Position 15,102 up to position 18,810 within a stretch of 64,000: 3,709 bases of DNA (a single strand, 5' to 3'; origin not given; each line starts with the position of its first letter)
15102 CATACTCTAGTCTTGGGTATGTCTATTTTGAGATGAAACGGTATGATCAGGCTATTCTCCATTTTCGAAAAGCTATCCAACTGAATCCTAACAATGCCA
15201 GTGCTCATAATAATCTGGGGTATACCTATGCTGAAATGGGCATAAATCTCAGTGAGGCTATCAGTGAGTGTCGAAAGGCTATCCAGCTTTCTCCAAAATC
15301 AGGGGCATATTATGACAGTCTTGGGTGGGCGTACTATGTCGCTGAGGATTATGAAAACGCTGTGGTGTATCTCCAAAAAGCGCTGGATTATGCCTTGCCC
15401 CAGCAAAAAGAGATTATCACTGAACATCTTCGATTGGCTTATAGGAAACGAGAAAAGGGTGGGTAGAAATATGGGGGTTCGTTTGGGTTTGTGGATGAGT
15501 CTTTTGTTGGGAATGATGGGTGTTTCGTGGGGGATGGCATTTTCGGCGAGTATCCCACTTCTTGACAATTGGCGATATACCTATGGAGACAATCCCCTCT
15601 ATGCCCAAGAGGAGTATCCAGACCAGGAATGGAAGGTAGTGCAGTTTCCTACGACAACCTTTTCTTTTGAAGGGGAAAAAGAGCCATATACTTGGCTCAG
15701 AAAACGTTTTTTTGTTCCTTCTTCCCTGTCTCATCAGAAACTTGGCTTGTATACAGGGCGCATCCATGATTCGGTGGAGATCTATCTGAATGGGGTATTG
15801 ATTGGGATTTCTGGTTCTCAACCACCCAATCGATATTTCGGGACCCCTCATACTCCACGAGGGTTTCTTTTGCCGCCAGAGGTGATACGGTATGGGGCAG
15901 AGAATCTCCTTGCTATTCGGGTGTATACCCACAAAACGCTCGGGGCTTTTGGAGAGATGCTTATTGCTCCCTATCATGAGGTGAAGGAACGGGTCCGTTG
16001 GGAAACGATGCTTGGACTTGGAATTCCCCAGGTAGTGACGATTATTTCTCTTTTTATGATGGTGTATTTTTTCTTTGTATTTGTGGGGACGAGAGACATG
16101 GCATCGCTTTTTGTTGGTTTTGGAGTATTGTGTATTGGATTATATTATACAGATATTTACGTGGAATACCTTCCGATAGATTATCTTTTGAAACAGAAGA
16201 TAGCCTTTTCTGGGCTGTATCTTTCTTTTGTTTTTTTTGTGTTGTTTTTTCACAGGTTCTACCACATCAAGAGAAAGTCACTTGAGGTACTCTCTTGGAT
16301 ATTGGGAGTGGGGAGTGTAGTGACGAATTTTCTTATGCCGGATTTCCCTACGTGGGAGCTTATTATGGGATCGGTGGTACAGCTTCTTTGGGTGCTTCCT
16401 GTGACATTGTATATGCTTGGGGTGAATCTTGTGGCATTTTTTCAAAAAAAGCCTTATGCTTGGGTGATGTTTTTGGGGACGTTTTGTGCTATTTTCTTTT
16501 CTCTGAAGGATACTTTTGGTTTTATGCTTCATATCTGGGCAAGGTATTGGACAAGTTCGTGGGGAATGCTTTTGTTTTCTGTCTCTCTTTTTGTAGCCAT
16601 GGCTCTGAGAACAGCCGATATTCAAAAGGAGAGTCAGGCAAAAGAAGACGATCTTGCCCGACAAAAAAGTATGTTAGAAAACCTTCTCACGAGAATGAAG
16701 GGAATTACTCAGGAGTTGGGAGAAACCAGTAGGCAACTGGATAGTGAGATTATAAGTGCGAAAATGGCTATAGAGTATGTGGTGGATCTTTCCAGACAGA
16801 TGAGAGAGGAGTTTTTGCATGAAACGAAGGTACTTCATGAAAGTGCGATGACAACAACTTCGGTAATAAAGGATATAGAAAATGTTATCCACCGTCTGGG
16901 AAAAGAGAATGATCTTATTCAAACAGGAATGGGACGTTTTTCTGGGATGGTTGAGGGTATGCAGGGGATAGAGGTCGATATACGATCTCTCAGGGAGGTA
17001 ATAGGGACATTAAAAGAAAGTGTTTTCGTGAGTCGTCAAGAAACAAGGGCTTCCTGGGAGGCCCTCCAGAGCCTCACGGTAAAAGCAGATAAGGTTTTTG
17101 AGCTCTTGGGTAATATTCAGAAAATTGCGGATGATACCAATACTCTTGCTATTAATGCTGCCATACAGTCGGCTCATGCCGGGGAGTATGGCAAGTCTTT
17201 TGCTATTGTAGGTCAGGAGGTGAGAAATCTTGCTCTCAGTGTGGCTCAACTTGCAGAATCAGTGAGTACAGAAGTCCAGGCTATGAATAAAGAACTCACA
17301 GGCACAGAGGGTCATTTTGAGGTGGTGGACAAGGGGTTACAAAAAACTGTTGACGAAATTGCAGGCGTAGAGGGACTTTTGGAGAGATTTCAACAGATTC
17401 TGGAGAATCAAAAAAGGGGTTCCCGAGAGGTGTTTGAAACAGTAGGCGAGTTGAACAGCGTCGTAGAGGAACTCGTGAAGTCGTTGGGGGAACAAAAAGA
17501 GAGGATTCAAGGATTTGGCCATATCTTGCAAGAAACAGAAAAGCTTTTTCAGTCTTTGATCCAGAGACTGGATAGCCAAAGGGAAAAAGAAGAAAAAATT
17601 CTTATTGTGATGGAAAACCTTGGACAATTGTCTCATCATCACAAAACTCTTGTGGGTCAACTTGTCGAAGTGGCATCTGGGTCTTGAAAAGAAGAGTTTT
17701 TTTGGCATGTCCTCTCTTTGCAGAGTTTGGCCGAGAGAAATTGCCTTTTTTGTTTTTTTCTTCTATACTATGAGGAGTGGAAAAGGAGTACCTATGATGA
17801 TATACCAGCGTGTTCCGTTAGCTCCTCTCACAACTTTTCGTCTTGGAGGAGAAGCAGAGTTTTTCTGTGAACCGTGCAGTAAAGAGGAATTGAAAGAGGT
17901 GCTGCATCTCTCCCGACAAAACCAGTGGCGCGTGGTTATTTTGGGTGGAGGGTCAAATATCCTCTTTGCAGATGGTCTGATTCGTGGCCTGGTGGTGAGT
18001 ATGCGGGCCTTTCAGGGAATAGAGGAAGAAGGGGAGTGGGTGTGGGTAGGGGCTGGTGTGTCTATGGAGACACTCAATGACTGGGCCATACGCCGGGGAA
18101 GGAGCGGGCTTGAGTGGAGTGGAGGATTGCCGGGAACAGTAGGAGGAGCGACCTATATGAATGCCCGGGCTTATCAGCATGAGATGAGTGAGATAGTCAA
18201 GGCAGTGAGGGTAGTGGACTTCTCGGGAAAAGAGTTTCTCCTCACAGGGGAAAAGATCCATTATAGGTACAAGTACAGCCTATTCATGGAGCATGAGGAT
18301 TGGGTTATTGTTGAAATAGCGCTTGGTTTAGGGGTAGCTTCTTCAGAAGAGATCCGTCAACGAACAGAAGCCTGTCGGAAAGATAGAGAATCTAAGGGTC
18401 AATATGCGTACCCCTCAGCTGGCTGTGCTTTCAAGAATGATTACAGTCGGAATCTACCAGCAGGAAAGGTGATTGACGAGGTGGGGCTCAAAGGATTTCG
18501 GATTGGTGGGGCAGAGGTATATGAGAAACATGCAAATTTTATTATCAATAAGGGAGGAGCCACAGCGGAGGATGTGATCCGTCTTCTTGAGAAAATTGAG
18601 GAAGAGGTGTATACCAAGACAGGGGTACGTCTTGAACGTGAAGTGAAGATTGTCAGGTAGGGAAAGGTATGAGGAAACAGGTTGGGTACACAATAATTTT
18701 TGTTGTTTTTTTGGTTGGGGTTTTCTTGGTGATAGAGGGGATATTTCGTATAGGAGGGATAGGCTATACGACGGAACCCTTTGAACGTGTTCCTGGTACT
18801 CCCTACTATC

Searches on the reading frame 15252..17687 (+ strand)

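Call 53: search_protein_families(library=pfam, proteins=[window:15252-17687:+], max_evalue=0.0001)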
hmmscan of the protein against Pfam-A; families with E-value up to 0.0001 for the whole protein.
window:15252-17687:+ (811 aa): 2 families
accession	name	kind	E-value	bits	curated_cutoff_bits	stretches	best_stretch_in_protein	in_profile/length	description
PF00015.26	MCPsignal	-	9.4e-19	68.3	34.6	1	602-740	22-167/172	Methyl-accepting chemotaxis protein (MCP) signalling domain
PF07695.17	7TMR-DISM_7TM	-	2.8e-09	37.7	29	1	265-452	11-204/205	7TM diverse intracellular signalling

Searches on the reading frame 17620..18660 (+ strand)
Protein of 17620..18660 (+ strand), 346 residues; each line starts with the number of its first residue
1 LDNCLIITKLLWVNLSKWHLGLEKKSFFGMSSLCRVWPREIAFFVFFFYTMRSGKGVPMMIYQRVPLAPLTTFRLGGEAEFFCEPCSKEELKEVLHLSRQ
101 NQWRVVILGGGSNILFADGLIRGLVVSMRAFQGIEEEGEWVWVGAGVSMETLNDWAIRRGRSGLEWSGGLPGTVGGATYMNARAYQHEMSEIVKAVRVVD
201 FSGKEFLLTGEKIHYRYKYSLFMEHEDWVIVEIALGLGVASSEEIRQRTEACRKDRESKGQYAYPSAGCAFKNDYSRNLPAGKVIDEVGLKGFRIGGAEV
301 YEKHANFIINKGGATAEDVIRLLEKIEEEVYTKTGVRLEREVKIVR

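Call 53: search_protein_families(library=pfam, proteins=[window:17620-18660:+], max_evalue=0.0001)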
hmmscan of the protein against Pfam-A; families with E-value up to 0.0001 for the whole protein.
window:17620-18660:+ (346 aa): 2 families
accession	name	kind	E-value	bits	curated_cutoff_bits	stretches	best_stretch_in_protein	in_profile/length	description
PF02873.21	MurB_C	-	1.1e-33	115.8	27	1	244-345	1-99/99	UDP-N-acetylenolpyruvoylglucosamine reductase, C-terminal domain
PF01565.28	FAD_binding_4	-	3.6e-23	82.2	26.4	1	81-204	3-134/139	FAD binding domain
